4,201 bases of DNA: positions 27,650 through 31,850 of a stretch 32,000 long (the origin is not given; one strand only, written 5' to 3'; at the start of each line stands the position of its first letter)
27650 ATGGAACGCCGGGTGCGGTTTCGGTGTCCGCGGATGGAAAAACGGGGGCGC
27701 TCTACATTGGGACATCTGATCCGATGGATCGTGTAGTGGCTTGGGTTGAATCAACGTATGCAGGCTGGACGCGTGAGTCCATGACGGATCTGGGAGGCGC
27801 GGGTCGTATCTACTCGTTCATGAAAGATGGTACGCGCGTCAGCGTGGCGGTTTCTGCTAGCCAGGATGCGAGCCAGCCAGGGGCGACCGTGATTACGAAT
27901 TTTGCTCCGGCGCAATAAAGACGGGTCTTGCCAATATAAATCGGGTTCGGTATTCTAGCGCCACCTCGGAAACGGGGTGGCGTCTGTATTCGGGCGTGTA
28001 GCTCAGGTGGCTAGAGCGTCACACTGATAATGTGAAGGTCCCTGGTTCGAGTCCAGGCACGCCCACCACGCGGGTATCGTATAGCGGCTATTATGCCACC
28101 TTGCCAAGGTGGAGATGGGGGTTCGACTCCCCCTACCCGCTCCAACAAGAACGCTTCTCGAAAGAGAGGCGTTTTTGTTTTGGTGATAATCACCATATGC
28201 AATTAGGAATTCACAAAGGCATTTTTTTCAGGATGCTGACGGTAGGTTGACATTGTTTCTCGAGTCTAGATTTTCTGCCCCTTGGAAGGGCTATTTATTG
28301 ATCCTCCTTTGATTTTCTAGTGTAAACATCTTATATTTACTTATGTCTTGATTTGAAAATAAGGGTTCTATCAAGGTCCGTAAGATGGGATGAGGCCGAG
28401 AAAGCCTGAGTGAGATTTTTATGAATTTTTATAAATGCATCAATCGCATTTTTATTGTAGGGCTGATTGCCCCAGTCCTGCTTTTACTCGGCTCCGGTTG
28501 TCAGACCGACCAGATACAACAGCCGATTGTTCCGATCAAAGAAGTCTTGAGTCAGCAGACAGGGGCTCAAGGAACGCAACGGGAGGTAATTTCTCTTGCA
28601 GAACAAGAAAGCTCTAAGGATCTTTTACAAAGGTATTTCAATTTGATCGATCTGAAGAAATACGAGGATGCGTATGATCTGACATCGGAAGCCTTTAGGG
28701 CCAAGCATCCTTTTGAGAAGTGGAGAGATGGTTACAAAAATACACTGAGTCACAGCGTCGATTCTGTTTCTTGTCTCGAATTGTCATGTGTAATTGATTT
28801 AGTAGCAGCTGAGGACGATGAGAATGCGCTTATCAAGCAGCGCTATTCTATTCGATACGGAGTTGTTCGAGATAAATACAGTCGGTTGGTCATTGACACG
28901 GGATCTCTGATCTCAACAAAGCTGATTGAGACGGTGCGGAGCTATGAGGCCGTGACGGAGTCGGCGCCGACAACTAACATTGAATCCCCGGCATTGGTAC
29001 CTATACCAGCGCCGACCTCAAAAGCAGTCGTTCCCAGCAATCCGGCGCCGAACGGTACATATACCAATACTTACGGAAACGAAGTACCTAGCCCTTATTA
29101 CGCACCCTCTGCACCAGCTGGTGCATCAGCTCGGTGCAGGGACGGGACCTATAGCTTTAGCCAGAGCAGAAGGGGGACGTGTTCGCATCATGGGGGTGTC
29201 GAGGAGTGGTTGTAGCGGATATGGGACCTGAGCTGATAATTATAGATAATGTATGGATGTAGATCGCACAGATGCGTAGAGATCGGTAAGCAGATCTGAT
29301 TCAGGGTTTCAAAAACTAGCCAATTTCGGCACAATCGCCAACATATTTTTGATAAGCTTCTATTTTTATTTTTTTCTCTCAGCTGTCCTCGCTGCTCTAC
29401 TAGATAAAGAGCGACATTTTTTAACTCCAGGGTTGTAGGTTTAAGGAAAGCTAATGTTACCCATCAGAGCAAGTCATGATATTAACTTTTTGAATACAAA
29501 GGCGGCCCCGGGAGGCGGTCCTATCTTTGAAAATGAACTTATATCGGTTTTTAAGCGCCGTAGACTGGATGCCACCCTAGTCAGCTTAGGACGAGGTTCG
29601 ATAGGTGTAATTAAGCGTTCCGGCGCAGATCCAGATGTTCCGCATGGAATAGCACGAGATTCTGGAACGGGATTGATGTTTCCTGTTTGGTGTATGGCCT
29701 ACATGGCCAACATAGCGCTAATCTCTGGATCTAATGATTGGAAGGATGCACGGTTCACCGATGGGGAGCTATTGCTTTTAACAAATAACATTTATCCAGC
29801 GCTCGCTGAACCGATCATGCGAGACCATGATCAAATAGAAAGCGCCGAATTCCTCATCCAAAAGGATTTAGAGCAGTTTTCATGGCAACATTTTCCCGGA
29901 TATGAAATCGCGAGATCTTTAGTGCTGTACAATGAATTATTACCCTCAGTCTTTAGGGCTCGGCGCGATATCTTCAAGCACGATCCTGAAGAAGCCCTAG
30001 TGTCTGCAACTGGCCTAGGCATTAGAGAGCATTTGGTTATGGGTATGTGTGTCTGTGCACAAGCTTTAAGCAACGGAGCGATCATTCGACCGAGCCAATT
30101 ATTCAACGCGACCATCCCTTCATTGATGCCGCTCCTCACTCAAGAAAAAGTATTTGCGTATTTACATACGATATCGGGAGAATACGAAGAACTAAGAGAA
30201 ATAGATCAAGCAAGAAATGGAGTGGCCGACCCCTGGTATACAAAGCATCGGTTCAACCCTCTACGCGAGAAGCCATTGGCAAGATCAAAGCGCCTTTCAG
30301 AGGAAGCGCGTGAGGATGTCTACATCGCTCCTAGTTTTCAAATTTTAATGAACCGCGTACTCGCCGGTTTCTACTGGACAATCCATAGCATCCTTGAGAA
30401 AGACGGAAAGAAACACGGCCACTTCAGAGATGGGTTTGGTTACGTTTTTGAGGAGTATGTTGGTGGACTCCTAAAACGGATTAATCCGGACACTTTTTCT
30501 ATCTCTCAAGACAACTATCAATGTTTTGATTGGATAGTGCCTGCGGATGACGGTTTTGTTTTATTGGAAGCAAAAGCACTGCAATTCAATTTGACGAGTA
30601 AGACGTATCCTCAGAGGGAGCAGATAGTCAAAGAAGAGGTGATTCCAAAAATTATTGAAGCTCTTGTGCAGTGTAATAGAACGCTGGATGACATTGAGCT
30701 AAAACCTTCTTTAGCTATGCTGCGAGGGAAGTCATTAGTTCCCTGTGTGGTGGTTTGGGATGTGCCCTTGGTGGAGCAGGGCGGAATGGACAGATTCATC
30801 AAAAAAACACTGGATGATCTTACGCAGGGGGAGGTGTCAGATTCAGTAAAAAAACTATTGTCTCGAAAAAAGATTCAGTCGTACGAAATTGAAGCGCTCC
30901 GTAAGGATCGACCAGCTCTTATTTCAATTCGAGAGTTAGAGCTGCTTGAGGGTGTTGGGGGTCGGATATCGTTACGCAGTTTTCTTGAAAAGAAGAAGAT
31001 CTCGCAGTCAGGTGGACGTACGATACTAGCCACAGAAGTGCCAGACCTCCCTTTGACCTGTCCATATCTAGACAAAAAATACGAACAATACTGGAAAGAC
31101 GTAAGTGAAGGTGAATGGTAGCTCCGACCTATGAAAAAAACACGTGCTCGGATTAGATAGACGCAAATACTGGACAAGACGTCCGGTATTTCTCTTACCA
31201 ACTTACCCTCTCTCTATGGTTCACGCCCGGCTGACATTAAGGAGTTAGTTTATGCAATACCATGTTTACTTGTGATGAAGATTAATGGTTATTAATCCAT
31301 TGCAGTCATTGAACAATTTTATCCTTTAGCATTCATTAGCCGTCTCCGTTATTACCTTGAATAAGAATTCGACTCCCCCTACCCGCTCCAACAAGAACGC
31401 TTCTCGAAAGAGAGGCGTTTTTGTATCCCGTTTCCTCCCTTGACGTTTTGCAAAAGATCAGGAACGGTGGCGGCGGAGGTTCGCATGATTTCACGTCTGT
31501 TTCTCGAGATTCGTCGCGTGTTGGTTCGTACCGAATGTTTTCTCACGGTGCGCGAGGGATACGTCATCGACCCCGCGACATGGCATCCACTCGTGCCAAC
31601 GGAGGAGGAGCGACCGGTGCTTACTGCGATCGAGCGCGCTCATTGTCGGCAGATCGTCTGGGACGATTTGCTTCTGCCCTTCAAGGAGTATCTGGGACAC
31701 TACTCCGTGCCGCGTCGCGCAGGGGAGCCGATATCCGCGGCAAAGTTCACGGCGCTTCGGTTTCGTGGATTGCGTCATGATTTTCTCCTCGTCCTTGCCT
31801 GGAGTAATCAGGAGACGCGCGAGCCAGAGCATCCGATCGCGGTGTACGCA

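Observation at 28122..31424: About 3.2-kb AT-richer islet at the 3' end of tRNA-Gly(GCC), bounded by a perfect 57-bp direct repeat, with no integrase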

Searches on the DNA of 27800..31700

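Call 71: search_rna_families(source=window, start=27800, end=31700, threshold=evalue, max_evalue=1)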
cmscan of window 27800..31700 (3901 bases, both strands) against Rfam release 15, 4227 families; matches with E-value up to 1: 5.
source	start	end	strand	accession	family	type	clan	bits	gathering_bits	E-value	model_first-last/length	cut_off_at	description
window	27992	28065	+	RF00005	tRNA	Gene; tRNA;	CL00001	71.8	29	6.3e-15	1-71/71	no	tRNA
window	28070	28141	+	RF00005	tRNA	Gene; tRNA;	CL00001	60.5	29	7.7e-12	1-71/71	no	tRNA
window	28068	28179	+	RF02435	SpF41_sRNA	Gene; sRNA;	-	29.3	52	0.099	1-105/105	no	Streptococcus sRNA SpF41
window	27992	28066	-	RF04354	Plastid-ycf2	Cis-reg;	-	27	65.7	0.014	1-75/75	no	Plastid-ycf2 5UTR RNA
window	28076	28153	+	RF00233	Tymo_tRNA-like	Cis-reg;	-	19.5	40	0.7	1-84/84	no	Tymovirus/Pomovirus/Furovirus tRNA-like 3' UTR element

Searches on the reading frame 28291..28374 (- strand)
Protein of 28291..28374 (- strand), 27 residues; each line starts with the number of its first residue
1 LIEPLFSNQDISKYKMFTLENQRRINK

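Call 94: search_protein_families(library=pfam, proteins=[window:28291-28374:-], max_evalue=10)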
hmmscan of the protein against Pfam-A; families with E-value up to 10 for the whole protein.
window:28291-28374:- (27 aa): 0 families
